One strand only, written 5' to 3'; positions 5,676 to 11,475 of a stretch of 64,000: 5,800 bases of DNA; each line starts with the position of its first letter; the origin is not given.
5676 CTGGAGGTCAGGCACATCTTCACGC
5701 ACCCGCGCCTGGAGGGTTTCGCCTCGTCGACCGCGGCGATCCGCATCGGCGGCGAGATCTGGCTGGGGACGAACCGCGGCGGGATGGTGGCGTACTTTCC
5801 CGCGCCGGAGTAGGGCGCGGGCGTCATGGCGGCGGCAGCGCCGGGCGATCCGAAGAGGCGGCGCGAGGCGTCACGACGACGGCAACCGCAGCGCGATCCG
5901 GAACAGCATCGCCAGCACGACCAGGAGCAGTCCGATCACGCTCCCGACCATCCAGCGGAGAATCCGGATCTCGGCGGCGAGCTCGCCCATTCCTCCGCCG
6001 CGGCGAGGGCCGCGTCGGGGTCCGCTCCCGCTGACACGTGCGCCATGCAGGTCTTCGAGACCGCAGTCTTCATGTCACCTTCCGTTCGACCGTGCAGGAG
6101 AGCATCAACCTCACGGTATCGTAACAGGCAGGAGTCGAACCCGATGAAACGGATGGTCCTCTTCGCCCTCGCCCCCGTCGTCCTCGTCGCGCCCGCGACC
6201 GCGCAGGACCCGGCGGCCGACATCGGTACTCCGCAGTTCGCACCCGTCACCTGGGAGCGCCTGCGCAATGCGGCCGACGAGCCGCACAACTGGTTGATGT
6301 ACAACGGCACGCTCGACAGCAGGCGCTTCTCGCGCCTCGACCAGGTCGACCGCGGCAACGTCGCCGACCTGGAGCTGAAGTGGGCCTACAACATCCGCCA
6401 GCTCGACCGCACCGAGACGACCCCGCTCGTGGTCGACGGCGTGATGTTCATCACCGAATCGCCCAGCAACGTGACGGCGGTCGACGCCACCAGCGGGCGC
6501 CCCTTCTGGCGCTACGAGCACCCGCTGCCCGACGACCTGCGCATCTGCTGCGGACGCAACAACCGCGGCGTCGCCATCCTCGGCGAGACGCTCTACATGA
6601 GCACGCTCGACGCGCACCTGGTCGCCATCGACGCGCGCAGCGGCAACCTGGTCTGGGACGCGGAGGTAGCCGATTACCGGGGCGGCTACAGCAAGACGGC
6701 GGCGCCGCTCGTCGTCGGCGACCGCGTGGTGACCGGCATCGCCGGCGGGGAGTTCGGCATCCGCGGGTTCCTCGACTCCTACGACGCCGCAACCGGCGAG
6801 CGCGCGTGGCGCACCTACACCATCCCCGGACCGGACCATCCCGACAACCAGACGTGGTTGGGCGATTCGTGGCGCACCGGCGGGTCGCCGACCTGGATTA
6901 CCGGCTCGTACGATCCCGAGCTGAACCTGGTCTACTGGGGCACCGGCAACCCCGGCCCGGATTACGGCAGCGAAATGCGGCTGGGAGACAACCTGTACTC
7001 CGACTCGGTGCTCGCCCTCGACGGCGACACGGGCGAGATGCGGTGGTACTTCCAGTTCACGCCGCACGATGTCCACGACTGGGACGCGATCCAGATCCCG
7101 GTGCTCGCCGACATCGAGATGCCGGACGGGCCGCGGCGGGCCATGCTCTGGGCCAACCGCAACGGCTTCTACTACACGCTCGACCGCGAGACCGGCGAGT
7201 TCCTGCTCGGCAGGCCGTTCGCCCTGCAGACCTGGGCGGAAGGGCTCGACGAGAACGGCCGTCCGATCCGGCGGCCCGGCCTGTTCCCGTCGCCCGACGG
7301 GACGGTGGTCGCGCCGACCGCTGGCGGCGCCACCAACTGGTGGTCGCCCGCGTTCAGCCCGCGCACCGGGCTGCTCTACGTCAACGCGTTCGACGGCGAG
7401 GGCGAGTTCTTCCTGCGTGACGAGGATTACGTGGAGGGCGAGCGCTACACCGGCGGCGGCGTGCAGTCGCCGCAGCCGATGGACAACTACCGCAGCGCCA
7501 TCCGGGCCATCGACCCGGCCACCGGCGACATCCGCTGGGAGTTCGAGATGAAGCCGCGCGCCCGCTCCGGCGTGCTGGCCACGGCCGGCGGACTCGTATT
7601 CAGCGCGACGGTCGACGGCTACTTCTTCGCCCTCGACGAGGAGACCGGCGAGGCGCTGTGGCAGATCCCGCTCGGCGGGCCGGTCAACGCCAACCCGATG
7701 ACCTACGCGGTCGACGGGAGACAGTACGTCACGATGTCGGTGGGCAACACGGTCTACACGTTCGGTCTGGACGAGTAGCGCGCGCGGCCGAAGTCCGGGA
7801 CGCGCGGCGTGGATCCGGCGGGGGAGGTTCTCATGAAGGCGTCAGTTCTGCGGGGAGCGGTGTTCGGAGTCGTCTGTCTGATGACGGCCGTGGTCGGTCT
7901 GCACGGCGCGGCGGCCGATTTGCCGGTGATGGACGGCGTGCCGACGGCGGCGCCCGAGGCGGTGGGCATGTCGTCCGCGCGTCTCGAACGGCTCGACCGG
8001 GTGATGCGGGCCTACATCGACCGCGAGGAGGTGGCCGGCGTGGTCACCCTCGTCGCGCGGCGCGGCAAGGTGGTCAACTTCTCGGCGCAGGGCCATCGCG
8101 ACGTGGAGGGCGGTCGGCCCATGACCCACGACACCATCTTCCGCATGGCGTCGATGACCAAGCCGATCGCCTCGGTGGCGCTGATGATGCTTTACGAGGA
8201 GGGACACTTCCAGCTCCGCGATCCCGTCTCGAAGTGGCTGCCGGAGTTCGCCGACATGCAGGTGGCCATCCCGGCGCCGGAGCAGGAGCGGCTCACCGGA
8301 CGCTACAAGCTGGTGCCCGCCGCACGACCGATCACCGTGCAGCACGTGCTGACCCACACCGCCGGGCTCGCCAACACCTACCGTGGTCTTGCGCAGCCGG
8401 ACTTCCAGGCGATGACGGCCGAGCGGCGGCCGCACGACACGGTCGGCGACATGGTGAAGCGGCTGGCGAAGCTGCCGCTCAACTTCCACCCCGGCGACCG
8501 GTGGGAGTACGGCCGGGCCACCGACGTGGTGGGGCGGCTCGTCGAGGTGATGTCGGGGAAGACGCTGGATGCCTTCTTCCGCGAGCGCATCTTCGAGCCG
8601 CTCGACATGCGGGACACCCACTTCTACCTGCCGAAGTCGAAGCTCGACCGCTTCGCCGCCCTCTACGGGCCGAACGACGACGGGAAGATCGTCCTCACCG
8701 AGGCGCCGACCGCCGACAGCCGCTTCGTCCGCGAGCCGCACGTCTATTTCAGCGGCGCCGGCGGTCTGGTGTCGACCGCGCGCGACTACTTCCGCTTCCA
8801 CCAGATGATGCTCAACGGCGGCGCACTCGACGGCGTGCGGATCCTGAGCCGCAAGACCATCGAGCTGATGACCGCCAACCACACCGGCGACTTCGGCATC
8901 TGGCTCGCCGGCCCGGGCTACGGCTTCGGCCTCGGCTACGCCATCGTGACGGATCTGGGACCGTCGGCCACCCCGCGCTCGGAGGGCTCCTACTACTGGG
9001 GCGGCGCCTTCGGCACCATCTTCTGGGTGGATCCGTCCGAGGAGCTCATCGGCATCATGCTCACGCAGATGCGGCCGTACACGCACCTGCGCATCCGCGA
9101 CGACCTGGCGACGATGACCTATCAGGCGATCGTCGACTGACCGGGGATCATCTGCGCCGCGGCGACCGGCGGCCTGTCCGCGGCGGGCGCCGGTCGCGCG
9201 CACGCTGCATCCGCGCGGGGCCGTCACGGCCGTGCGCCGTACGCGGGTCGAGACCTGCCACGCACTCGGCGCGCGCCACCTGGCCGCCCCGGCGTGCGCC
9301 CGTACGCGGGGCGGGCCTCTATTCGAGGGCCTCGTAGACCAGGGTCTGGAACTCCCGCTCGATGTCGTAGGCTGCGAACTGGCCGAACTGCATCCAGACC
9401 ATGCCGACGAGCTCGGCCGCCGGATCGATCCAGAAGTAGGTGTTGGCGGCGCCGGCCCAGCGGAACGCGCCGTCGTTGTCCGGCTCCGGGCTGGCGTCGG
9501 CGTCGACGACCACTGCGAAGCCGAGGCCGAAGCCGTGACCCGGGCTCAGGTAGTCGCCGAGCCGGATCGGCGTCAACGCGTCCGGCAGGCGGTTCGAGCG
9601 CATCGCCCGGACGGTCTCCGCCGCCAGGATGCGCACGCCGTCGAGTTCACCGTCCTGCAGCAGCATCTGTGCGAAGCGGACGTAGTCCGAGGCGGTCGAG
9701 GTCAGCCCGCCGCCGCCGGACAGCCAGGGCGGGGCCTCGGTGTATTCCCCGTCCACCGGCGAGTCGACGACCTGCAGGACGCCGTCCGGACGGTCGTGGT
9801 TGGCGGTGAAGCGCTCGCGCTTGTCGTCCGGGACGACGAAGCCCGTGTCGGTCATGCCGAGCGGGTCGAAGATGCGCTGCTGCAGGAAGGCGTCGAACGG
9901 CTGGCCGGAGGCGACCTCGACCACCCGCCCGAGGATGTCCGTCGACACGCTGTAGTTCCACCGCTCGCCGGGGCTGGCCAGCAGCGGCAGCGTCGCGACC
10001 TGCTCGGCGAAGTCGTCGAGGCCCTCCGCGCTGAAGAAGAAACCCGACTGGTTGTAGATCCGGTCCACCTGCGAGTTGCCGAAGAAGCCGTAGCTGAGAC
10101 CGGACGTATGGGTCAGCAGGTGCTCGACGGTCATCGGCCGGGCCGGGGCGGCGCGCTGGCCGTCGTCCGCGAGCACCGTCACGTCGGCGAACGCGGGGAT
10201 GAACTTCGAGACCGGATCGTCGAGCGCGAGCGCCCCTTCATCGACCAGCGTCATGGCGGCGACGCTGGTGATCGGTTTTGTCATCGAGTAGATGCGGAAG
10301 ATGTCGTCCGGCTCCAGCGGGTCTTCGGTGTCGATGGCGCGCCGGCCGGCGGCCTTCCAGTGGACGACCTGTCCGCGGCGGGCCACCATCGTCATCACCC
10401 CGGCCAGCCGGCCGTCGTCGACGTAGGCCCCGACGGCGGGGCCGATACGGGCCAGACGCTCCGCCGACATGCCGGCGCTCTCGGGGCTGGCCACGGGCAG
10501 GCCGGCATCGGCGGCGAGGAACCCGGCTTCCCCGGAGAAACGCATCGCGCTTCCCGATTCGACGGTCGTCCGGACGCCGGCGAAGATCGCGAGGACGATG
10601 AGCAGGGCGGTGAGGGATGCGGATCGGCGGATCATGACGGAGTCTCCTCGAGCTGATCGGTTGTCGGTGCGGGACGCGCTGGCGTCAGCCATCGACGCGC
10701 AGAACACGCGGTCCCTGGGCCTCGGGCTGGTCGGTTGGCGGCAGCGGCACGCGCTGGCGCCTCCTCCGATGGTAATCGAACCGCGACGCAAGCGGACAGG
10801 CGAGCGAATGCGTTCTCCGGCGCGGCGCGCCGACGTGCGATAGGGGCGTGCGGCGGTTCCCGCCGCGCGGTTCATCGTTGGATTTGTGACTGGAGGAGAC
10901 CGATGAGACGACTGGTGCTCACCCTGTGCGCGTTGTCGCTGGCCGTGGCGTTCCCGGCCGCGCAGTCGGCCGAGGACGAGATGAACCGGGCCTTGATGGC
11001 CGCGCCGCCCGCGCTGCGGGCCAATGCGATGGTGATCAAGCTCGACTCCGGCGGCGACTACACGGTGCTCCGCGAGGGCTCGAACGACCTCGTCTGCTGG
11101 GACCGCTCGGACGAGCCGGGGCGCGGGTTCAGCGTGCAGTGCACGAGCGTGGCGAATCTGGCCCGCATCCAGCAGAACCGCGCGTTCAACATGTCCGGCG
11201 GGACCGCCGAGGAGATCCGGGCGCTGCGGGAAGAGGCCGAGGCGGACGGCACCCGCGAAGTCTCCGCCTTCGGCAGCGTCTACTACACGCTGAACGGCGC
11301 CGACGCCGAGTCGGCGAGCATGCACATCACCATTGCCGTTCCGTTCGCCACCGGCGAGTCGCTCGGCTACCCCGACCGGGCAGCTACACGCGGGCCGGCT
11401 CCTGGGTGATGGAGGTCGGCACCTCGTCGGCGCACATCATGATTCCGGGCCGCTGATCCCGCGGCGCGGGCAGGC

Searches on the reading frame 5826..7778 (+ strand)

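Call 20: search_protein_families(library=pfam, proteins=[window:5826-7778:+], max_evalue=0.001)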
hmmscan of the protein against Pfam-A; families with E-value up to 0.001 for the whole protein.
window:5826-7778:+ (650 aa): 4 families
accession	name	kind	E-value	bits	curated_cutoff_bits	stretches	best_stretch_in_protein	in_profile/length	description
PF01011.28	PQQ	-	1.3e-87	295.4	26.7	2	156-460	1-335/595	Glucose/ethanol/alcohol dehydrogenase, beta-propeller domain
PF13360.13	PQQ_2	-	5.7e-31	108.4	27.6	2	195-337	64-201/233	Outer membrane protein assembly factor BamB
PF13570.13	Beta-prop_ACSF4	-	6.9e-13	49.1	133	1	555-646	111-200/329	Beta-alanine-activating enzyme, beta-propeller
PF23727.1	Beta-prop_FAM234A_B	-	0.00063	18.8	26.4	0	216-280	54-117/467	FAM234A/B beta-propeller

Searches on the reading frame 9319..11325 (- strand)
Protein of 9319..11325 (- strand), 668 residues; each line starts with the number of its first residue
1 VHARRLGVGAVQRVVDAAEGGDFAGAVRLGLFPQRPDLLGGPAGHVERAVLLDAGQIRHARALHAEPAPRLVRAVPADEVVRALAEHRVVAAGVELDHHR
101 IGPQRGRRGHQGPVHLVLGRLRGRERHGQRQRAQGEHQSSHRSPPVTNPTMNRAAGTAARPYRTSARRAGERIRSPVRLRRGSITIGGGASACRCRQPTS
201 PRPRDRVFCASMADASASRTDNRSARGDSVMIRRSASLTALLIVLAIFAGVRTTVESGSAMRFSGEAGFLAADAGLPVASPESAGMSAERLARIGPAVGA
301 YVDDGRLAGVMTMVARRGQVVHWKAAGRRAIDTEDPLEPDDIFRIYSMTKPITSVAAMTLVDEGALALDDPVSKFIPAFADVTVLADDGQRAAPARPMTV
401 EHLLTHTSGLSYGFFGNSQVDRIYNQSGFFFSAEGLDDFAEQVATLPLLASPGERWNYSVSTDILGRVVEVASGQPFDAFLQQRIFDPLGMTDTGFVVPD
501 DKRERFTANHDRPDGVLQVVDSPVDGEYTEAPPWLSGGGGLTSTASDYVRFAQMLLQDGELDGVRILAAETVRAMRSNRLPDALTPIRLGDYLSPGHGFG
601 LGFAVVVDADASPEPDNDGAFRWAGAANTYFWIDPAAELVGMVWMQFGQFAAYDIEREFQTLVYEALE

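Call 20: search_protein_families(library=pfam, proteins=[window:9319-11325:-], max_evalue=0.001)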
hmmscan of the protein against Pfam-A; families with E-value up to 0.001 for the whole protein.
window:9319-11325:- (668 aa): 1 family
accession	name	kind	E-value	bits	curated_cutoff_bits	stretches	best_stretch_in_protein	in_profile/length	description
PF00144.29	Beta-lactamase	-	1.9e-71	241.4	27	1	298-650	5-313/329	Beta-lactamase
